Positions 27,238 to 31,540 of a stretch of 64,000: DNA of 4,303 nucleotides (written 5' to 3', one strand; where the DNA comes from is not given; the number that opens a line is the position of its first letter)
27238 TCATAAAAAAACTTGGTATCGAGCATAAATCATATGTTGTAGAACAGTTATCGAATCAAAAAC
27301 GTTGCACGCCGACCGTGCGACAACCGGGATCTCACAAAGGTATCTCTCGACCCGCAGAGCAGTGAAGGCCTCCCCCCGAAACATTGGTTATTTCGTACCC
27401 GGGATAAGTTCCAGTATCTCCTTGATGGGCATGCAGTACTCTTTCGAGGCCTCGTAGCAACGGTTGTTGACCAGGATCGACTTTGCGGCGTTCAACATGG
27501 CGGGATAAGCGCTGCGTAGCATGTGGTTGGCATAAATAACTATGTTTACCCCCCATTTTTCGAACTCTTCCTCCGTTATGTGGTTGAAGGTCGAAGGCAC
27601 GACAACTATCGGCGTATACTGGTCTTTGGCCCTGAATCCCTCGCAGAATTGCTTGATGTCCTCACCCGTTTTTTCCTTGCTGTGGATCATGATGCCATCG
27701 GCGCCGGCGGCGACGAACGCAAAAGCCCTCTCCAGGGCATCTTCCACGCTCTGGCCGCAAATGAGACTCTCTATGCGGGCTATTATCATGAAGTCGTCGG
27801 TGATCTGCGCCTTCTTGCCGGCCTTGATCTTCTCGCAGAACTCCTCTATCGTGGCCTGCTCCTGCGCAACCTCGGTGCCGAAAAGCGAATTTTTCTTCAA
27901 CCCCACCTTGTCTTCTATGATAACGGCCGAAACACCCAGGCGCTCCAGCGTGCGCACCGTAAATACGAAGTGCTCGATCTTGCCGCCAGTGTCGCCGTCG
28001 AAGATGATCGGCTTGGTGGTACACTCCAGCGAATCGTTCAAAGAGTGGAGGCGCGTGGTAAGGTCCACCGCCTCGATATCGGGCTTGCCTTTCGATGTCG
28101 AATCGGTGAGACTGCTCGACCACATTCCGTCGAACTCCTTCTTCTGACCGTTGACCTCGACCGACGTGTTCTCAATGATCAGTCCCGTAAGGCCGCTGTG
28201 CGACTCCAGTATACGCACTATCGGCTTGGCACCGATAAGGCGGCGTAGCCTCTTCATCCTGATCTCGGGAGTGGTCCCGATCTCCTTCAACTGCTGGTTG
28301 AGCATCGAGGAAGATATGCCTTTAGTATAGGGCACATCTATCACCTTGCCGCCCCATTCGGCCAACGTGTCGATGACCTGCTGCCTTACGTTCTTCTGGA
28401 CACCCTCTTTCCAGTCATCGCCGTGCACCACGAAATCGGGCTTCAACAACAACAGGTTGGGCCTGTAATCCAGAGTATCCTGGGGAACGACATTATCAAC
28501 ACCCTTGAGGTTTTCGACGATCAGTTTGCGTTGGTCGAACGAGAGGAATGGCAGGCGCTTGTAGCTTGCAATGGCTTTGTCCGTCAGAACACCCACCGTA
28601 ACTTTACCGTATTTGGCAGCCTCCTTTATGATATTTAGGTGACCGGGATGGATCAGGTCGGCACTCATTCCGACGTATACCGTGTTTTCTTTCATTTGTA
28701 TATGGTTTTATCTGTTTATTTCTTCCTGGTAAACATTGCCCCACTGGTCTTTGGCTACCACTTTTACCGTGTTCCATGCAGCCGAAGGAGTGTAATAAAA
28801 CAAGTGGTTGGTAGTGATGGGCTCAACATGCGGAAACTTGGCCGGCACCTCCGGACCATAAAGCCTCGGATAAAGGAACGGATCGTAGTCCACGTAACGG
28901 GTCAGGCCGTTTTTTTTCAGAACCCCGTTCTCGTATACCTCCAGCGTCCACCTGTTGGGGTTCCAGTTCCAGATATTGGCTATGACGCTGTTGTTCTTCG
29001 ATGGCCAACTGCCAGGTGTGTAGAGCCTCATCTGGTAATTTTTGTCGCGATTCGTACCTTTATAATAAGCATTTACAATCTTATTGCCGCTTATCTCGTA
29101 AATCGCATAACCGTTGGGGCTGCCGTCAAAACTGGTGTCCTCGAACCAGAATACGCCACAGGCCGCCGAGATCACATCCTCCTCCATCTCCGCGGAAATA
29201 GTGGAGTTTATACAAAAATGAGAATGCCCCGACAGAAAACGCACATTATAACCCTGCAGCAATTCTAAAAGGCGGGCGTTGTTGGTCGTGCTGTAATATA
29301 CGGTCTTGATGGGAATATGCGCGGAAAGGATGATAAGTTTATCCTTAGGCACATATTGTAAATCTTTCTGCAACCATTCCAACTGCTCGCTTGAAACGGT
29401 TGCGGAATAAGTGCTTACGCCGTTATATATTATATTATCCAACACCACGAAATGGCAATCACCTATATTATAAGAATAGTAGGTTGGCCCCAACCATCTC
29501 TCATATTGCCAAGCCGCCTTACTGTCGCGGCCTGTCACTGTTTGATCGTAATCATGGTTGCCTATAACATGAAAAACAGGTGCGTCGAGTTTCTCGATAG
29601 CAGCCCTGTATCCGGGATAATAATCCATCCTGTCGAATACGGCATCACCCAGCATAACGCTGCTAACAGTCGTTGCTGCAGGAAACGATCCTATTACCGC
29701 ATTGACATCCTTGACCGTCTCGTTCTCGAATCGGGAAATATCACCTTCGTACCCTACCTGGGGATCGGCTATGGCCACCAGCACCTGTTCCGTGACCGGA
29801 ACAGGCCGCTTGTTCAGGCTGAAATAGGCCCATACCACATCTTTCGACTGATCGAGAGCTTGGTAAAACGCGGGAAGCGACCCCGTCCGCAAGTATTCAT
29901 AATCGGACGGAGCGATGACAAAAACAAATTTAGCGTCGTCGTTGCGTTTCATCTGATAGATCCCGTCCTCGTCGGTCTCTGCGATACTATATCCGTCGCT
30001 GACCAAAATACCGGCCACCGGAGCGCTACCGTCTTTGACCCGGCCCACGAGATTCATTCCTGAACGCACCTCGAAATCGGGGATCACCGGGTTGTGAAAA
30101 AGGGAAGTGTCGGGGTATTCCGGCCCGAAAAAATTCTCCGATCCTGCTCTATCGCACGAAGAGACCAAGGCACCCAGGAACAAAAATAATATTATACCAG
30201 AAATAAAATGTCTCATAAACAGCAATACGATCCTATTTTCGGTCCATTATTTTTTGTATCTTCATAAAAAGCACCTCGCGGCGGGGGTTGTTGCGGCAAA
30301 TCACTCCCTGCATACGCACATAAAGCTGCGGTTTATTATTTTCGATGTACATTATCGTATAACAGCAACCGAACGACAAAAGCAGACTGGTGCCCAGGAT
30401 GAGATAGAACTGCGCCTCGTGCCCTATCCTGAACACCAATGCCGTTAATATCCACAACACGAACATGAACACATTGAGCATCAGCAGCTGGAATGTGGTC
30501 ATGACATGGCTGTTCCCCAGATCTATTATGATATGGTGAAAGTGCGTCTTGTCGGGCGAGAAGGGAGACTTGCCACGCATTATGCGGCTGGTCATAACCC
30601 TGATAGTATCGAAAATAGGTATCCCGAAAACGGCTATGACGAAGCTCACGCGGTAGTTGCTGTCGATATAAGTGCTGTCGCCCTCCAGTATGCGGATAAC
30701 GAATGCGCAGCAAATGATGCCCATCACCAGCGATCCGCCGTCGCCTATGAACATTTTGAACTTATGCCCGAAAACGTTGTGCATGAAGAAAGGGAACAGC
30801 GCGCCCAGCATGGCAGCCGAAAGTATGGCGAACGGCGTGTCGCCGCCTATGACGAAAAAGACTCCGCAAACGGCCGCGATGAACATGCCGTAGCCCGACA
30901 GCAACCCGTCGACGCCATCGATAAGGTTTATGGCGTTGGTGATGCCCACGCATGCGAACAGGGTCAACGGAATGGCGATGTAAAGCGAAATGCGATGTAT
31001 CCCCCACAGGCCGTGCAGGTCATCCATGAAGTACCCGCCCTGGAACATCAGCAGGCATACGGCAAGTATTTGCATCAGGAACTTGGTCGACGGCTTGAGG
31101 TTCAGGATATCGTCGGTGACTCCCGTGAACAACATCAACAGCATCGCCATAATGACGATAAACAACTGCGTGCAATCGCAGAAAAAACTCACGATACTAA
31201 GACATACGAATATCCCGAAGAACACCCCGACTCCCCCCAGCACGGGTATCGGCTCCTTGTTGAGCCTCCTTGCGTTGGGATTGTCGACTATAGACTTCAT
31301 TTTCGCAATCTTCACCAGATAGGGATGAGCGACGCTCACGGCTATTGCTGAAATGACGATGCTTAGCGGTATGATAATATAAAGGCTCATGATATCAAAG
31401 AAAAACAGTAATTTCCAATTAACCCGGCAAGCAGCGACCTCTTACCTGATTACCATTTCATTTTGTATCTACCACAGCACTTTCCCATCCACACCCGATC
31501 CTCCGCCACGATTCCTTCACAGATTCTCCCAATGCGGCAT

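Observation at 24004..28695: Phosphonate cassette in a surface-polysaccharide locus: CyTase-Ppm fusion, Ppd, Fe-ADH and LicD predict a 2-hydroxyethylphosphonate (CMP-HEP)-decorated glycan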

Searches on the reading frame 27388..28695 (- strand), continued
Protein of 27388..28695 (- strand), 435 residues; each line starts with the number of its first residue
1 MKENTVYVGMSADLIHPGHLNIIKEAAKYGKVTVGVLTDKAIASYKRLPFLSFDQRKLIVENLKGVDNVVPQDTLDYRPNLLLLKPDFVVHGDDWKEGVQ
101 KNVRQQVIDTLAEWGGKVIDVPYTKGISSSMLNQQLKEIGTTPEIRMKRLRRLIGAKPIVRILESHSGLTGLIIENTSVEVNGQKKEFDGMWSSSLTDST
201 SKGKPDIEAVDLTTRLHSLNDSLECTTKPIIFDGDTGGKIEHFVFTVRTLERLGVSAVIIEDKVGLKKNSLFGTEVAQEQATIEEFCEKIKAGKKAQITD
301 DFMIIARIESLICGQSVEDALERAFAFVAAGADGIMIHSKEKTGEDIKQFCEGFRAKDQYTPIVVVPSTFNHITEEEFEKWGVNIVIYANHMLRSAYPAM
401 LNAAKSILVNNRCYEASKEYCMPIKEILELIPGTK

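Call 70: list_cluster_members(proteins=[P0188, P0241, P0230])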
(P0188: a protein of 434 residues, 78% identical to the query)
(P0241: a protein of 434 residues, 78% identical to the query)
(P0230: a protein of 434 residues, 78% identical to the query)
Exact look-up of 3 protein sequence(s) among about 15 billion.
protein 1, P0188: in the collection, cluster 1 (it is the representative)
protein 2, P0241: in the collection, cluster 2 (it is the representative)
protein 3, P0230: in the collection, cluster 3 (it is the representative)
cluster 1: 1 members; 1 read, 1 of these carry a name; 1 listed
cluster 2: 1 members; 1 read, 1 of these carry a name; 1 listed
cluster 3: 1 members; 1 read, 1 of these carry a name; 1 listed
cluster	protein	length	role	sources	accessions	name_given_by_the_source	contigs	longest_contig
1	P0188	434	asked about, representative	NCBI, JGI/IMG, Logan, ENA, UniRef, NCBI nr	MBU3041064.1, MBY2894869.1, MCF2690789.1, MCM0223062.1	phosphoenolpyruvate mutase [Bacteroides fragilis] | phosphoenolpyruvate mutase | phosphoenolpyruvate mutase n=1 Tax=Bacteroides fragilis TaxID=817 RepID=A0A413K2Q6_BACFG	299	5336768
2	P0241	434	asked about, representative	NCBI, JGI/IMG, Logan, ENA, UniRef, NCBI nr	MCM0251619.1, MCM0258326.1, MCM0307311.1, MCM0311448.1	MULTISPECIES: phosphoenolpyruvate mutase [Bacteroides] | phosphoenolpyruvate mutase | phosphoenolpyruvate mutase n=1 Tax=Bacteroides fragilis TaxID=817 RepID=A0A412YAN6_BACFG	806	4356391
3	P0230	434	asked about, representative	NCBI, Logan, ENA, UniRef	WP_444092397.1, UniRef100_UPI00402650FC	phosphoenolpyruvate mutase [Bacteroides sp.] | phosphoenolpyruvate mutase n=1 Tax=Bacteroides sp. TaxID=29523 RepID=UPI00402650FC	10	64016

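Call 81: search_protein_families(library=pfam, proteins=[L072:11245-12414:+, L071:12438-13310:+, L071:8993-9970:+], max_evalue=0.001)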
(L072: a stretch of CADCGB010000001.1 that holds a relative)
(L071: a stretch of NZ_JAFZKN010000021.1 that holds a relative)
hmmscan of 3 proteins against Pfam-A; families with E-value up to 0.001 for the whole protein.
L072:11245-12414:+ (389 aa): 3 families
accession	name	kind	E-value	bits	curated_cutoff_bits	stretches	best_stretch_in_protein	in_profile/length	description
PF00465.25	Fe-ADH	-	5.3e-39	133.9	31.3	1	28-183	10-168/168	Iron-containing alcohol dehydrogenase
PF25137.1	ADH_Fe_C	-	1.8e-20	73.9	27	1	196-339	3-142/194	Fe-containing alcohol dehydrogenase family, C-terminal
PF13685.12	Fe-ADH_2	-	5.7e-16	59.3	28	1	30-119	8-95/149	Iron-containing alcohol dehydrogenase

L071:12438-13310:+ (290 aa): 3 families
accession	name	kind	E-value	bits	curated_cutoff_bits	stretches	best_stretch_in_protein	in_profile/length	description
PF00535.33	Glycos_transf_2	-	1.7e-44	152.2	23.3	1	3-160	1-166/168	Glycosyl transferase family 2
PF10111.15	Glyco_tranf_2_2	-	7.9e-21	75.2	27.3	1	3-199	1-219/276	Glycosyltransferase like family 2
PF13641.12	Glyco_tranf_2_3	-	4.1e-14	53.6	27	1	2-123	3-131/230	Glycosyltransferase like family 2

L071:8993-9970:+ (325 aa): 0 families

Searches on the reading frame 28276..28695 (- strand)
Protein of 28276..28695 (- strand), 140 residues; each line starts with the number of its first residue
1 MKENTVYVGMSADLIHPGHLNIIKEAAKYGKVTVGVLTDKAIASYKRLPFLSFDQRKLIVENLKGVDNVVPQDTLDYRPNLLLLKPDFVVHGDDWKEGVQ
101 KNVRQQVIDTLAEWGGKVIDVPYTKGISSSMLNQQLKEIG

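Call 15: search_solved_structures(query=window:28276-28695:-, max_evalue=1e-20, show_alignments=1)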
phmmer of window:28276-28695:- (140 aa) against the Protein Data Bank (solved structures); distinct sequences matched with E-value up to 1e-20: 1.
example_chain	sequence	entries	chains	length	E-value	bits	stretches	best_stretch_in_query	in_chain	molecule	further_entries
5x3d_A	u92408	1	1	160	1.1e-58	200.5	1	3-139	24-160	Phosphoenolpyruvate phosphomutase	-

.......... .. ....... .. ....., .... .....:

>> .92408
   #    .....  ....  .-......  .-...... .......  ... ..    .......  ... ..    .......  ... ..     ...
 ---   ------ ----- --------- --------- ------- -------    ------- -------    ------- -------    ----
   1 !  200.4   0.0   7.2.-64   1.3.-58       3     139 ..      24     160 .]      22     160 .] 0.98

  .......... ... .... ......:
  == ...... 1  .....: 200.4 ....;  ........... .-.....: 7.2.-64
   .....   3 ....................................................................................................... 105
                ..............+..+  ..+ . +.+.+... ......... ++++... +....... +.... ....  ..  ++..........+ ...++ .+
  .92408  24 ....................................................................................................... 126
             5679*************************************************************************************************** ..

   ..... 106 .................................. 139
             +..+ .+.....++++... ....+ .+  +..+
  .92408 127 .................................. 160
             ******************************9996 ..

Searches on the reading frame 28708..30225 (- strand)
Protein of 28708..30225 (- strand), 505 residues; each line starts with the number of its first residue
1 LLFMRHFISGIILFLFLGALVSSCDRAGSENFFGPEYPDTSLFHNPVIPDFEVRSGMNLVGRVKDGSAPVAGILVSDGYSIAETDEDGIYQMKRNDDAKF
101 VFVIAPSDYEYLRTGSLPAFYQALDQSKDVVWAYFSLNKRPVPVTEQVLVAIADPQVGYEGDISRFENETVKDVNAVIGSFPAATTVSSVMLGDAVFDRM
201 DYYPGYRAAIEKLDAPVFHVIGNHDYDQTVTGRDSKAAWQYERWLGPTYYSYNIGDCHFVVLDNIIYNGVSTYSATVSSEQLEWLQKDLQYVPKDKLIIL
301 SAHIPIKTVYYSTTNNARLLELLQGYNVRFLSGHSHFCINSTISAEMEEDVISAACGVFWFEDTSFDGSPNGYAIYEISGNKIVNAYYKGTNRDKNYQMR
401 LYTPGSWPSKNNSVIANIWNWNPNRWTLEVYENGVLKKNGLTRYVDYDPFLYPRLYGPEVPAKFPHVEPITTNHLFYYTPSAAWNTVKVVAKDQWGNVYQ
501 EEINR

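Call 3: search_protein_families(library=pfam, proteins=[window:28708-30225:-])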
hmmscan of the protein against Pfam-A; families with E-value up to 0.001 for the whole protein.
window:28708-30225:- (505 aa): 3 families
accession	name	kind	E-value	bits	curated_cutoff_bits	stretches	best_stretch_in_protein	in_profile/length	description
PF16370.11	MetallophosC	-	7e-33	114.5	29.7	1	351-499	3-168/168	C terminal of Calcineurin-like phosphoesterase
PF16371.11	MetallophosN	-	5.5e-19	68.6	35.6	1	61-128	1-68/77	N terminal of Calcineurin-like phosphoesterase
PF00149.33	Metallophos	-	1.2e-11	45.9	21.5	1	189-336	32-189/191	Calcineurin-like phosphoesterase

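Call 4: search_protein_families(library=ncbifam, proteins=[window:28708-30225:-])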
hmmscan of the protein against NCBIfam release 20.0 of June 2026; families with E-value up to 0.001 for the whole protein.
window:28708-30225:- (505 aa): 4 families
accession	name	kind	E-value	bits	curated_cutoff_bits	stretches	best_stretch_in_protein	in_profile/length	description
NF008359.0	PRK11148.1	equivalog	1.7e-06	27.8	225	1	169-340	37-209/275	3',5'-cyclic-AMP phosphodiesterase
NF050112.1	PhdiestSpdARhizob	equivalog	5e-06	26.3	400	1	201-338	56-200/264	2', 3'cyclic nucleotide phosphodiesterase SpdA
TIGR03767.1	P_acnes_RR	hypoth_equivalog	8.2e-05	21.4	330.75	1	246-316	290-358/496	TIGR03767 family metallophosphoesterase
TIGR03768.1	RPA4764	hypoth_equivalog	0.00089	18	387.4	0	279-312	331-365/547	TIGR03768 family metallophosphoesterase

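Call 63: search_solved_structures(query=window:28708-30225:-, max_evalue=0.001)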
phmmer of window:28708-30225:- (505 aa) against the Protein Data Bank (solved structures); distinct sequences matched with E-value up to 0.001: 2.
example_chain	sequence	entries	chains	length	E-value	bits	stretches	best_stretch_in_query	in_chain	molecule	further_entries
6gja_A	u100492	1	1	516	3.7e-05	25.7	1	189-337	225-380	Purple acid phosphatase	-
6git_A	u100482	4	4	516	6.5e-05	24.9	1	191-337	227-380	Purple acid phosphatase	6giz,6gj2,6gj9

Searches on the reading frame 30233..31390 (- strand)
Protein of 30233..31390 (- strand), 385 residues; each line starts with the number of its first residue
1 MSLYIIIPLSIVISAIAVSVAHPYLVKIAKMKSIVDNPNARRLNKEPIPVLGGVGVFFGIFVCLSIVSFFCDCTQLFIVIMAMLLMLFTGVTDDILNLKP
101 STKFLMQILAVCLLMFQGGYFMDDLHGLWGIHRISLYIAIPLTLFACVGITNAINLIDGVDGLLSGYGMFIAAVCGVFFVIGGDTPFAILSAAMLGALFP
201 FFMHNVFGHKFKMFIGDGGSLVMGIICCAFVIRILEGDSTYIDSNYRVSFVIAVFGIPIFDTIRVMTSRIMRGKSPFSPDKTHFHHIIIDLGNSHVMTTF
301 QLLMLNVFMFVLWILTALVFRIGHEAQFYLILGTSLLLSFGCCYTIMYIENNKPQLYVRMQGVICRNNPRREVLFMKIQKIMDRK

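Call 3: search_protein_families(library=pfam, proteins=[window:30233-31390:-])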
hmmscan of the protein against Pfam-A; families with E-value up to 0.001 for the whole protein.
window:30233-31390:- (385 aa): 1 family
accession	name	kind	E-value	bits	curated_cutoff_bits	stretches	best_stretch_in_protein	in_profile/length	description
PF00953.26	Glycos_transf_4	-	2e-29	103.1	27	1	77-233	2-158/160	Glycosyl transferase family 4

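Call 4: search_protein_families(library=ncbifam, proteins=[window:30233-31390:-])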
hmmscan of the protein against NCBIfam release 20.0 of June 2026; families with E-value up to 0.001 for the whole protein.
window:30233-31390:- (385 aa): 3 families
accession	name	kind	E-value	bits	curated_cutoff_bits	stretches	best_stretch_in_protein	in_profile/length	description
TIGR02380.1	ECA_wecA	exception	2e-47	162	326.05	1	24-345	17-327/346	UDP-N-acetylglucosamine--undecaprenyl-phosphate N-acetylglucosaminephosphotransferase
NF053644.1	MraY_archaea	equivalog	1.8e-18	67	450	2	101-286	151-316/340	pseudomurein biosynthesis MraY family phospho-N-acetylmuramoyl-pentapeptide-transferase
TIGR00445.1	mraY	equivalog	1.9e-11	44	192.05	1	28-232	15-243/321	phospho-N-acetylmuramoyl-pentapeptide-transferase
